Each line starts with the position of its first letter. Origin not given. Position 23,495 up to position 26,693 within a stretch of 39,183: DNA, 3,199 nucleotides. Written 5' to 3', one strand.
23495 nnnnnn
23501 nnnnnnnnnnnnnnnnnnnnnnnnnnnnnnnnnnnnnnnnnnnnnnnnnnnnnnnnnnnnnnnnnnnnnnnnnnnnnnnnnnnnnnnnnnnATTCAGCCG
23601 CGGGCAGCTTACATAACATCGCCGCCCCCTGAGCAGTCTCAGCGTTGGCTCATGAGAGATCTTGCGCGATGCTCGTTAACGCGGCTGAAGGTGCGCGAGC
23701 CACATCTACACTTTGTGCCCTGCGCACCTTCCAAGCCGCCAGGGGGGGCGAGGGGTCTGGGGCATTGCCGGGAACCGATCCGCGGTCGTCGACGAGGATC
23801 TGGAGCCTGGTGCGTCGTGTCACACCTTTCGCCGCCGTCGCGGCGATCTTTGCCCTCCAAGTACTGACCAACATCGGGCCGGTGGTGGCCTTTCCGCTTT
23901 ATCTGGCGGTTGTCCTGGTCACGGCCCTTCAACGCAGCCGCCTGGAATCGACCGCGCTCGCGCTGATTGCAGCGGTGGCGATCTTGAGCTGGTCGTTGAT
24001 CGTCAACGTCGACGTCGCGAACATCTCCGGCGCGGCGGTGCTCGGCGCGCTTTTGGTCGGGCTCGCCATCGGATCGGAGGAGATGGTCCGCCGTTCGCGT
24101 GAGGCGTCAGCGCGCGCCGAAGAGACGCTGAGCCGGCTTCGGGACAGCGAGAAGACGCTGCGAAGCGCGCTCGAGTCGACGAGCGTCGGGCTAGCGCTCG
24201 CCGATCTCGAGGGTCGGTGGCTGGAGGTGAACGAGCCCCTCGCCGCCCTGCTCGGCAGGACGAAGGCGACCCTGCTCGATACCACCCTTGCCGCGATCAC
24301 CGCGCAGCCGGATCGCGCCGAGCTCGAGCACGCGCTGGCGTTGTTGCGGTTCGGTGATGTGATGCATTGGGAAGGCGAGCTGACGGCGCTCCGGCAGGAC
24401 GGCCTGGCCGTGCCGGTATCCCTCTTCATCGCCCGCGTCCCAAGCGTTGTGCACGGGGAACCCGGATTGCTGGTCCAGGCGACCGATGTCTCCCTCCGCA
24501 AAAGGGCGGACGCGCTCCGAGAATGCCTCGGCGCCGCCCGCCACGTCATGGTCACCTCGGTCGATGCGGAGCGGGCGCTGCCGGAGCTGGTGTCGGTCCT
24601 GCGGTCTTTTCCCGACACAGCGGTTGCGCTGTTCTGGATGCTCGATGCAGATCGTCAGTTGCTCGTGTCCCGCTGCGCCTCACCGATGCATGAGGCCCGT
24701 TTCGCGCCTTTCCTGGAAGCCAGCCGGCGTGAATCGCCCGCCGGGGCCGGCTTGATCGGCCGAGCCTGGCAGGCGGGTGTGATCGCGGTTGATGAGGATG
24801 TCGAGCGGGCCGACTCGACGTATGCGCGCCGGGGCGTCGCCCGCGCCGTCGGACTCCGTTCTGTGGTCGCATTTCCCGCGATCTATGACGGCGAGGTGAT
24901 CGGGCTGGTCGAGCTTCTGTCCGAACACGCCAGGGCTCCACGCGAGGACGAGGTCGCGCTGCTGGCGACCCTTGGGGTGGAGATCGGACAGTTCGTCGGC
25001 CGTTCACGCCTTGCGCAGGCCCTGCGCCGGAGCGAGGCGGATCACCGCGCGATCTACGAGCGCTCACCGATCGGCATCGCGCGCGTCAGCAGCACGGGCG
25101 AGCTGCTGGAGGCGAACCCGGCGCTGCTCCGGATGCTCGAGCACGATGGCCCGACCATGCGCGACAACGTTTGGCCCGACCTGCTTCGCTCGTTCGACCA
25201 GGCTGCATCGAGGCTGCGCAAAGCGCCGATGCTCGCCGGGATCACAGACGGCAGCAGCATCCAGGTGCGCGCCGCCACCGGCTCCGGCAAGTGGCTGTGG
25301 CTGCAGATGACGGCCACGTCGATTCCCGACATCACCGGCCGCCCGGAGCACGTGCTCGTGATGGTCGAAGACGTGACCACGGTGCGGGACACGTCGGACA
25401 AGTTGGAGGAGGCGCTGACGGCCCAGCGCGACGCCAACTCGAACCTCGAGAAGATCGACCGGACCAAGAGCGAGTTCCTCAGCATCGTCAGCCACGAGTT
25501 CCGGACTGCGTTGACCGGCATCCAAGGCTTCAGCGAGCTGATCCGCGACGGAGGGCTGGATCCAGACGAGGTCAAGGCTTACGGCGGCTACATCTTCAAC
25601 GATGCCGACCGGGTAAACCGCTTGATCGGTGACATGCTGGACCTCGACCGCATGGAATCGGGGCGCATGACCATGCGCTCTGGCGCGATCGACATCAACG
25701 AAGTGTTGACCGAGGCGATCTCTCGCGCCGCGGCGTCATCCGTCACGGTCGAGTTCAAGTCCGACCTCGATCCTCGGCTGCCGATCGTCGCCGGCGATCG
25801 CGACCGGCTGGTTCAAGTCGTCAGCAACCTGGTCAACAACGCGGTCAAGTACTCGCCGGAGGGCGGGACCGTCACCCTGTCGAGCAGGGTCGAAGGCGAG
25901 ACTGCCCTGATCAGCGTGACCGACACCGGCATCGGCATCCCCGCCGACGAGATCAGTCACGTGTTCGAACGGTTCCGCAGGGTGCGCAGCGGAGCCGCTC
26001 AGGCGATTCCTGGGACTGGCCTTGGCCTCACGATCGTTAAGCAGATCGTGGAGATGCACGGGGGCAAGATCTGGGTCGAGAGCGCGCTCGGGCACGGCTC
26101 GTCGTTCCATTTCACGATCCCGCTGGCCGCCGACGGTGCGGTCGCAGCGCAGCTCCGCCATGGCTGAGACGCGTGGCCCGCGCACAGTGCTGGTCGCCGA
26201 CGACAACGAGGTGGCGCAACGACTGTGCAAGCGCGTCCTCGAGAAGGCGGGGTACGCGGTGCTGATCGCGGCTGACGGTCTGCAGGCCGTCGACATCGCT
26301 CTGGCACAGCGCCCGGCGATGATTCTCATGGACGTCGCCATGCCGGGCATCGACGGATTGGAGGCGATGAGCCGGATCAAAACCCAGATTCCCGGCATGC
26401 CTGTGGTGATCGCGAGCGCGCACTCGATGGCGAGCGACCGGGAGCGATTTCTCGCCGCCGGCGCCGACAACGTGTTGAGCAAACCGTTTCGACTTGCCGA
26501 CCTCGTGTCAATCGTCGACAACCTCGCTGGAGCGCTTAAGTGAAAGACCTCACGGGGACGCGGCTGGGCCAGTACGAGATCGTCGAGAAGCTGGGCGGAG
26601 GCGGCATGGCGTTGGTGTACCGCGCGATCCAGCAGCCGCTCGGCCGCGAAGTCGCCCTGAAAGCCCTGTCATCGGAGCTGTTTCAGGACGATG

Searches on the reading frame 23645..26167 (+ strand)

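Call 4: search_protein_families(library=pfam, proteins=[window:23645-26167:+], max_evalue=0.01)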
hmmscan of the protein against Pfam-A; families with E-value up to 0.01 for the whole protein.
window:23645-26167:+ (840 aa): 9 families
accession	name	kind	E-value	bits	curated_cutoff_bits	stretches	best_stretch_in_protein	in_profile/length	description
PF02518.31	HATPase_c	-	1.9e-33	115.7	26.4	1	717-828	1-110/111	Histidine kinase-, DNA gyrase B-, and HSP90-like ATPase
PF00512.31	HisKA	-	5.7e-18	65.2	26.9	1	608-673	2-66/66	His Kinase A (phospho-acceptor) domain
PF08448.16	PAS_4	-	5.2e-15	56.1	23.1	2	472-581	2-109/110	PAS fold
PF13185.12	GAF_2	-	2.7e-13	50.8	28.6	1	307-449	3-133/136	GAF domain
PF13426.13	PAS_9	-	8.9e-11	42.4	27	2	181-272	2-90/103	PAS domain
PF01590.32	GAF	-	2.4e-09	38.3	22.4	1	307-448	1-130/133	GAF domain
PF13188.13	PAS_8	-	2.6e-09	37.1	21.8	1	467-519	3-52/65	PAS domain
PF00989.32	PAS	-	1.3e-06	28.9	22.6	0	172-226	3-57/113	PAS fold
PF08447.18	PAS_3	-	0.00078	20.1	25.6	0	537-571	50-86/89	PAS fold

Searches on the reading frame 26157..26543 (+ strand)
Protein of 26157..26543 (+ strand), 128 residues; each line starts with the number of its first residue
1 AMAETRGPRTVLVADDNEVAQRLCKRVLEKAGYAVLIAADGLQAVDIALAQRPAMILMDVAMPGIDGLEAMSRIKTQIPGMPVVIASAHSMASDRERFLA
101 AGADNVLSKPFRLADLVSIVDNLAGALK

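Call 60: search_protein_families(library=pfam, proteins=[window:26157-26543:+], max_evalue=1)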
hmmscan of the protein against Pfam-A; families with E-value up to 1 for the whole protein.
window:26157-26543:+ (128 aa): 1 family
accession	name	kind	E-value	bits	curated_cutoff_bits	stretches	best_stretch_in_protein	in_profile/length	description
PF00072.30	Response_reg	-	9.4e-30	103.5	30.2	1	11-120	1-110/111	Response regulator receiver domain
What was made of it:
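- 26157..26543 (+): Single-domain receiver (REC1). It overlaps the end of the PAS kinase gene and the start of the Ser/Thr kinase gene. Pfam Response_reg 103 bits (call 60).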
